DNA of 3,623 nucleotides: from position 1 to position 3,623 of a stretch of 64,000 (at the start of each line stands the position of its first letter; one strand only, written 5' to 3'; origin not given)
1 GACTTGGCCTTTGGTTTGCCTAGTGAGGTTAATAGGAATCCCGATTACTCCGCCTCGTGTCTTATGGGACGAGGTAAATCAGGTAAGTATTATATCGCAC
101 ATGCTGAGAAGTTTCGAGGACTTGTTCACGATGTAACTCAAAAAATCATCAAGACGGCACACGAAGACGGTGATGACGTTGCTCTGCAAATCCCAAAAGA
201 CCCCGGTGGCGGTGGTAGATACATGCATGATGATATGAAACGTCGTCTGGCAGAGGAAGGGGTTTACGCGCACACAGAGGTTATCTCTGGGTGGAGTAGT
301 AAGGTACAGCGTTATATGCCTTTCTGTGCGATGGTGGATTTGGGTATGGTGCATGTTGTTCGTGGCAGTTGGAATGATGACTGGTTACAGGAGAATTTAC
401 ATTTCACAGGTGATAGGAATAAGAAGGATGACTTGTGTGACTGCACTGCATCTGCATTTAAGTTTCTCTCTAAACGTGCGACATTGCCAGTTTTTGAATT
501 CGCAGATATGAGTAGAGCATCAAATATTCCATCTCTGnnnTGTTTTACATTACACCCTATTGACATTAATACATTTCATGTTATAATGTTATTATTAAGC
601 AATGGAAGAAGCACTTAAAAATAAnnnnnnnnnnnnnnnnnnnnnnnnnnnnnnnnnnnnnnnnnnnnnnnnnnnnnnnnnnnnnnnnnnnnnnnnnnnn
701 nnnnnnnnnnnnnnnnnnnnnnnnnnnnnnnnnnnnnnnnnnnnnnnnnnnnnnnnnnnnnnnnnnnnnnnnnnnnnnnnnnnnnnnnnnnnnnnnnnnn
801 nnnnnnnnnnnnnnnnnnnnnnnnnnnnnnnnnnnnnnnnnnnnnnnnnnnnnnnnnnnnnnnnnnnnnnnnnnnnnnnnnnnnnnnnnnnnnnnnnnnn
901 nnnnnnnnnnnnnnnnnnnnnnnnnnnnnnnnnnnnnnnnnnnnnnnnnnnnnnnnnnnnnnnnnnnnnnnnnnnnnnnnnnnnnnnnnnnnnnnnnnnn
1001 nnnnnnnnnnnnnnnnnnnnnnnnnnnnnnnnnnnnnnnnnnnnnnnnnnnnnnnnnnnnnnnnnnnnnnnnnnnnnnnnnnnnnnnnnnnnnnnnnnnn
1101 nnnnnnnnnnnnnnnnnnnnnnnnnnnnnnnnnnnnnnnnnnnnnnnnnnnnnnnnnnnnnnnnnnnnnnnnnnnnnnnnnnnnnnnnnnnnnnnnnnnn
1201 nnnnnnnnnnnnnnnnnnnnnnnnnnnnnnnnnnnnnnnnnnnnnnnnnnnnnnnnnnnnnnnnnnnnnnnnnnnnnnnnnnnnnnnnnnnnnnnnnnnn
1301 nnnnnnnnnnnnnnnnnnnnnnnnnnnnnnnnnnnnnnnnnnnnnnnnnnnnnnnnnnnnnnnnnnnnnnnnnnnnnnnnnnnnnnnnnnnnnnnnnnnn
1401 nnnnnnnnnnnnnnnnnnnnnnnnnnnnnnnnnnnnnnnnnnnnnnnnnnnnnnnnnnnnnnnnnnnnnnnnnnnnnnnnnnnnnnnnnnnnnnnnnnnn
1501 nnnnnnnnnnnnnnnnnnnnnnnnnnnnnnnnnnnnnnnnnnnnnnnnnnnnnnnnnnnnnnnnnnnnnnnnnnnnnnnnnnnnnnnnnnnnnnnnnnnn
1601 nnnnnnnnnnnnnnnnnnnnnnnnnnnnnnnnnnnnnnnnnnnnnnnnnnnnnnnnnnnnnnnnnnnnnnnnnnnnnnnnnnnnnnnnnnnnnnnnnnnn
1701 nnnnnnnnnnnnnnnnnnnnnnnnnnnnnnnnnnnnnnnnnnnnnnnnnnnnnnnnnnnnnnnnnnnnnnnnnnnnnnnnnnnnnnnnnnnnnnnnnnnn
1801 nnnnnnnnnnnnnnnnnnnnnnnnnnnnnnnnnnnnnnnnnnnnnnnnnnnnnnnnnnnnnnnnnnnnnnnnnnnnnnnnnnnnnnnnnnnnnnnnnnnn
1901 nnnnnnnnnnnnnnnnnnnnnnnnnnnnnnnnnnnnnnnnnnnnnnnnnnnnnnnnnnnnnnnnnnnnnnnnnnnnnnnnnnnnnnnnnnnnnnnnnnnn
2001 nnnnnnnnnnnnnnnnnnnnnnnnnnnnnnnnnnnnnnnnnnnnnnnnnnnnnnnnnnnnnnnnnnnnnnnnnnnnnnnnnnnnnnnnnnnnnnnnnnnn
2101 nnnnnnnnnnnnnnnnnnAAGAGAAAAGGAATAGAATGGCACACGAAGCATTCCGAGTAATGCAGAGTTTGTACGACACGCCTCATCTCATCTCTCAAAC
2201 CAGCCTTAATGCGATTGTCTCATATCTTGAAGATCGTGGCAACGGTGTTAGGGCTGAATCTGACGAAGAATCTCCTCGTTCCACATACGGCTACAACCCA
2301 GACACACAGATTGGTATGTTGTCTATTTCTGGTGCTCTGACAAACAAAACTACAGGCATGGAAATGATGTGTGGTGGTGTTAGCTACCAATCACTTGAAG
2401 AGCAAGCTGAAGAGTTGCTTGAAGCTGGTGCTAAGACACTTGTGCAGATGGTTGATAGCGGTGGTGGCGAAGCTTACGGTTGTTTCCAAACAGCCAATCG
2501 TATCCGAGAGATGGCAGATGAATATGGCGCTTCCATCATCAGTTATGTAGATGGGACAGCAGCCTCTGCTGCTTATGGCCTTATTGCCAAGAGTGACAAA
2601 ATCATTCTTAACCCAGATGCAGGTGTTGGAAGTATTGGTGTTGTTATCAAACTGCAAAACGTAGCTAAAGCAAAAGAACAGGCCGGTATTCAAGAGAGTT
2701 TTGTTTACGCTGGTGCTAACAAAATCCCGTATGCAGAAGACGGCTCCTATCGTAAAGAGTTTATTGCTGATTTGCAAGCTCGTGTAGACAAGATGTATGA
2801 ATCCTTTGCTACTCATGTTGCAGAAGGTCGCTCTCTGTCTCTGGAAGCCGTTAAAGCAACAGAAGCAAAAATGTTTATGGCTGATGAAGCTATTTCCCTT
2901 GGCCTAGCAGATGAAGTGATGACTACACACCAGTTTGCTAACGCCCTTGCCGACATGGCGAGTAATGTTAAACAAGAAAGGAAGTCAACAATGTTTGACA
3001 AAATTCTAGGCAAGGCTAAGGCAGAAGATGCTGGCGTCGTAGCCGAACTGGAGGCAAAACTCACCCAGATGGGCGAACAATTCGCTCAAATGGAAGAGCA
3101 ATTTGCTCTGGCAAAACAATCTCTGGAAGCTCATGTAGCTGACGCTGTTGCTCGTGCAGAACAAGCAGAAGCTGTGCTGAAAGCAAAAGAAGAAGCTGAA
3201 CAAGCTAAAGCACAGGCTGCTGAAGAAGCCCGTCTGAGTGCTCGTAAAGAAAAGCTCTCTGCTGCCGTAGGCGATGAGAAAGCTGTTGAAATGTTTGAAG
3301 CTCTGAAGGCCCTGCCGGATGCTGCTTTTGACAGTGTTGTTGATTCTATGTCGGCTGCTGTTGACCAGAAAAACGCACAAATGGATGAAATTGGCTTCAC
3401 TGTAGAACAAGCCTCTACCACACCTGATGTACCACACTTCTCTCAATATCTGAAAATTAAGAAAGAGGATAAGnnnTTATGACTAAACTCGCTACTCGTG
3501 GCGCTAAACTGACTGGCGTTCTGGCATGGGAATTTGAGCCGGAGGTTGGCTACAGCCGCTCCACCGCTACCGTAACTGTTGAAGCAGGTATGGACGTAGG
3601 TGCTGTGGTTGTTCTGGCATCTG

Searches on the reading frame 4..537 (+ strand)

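Call 16: search_protein_families(library=pfam, proteins=[window:4-537:+], max_evalue=0.01)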
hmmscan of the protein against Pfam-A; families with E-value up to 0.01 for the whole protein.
window:4-537:+ (178 aa): 1 family
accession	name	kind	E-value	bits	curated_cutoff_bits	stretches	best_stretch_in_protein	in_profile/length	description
PF17289.8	Terminase_6C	-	2.2e-11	44.4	22.6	1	11-151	9-151/155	Terminase RNaseH-like domain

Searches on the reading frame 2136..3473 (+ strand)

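Call 3: search_protein_families(library=pfam, proteins=[window:2136-3473:+], max_evalue=1)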
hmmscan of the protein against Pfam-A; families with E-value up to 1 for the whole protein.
window:2136-3473:+ (446 aa): 5 families
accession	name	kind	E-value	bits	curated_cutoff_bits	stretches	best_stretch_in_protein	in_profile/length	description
PF01343.23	Peptidase_S49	-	1.4e-25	90.5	24.9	1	133-274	8-150/154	Peptidase family S49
PF25145.1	NfeD1b_N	-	0.0012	18.9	40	1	89-185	21-113/189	NfeD1b, N-terminal domain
PF09762.14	CCDC93_CC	-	0.024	14.1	30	1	266-415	67-216/429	CCDC93 coiled-coil domain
PF01624.25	MutS_I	-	0.27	11.9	20.6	0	68-100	45-79/113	MutS domain I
PF05478.16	Prominin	-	0.51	8.8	34.3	1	265-349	628-708/799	Prominin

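Call 4: search_protein_families(library=phrogs, proteins=[window:2136-3473:+], max_evalue=0.01)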
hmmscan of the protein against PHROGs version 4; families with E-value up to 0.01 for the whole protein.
window:2136-3473:+ (446 aa): 6 families
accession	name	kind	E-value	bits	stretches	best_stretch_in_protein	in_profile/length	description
phrog_53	-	head and packaging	1.9e-78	266.1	1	3-426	6-480/583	head maturation protease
phrog_33023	-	unknown function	5.6e-19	69.3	1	57-365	66-374/507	-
phrog_4759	-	unknown function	7e-08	33.4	1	41-181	64-203/209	-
phrog_16406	-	unknown function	3.3e-05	23.8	1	186-413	372-583/601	-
phrog_24195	-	unknown function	5.3e-05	24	1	222-263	6-47/61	-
phrog_94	-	head and packaging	0.00069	20.2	0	247-419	235-424/622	head maturation protease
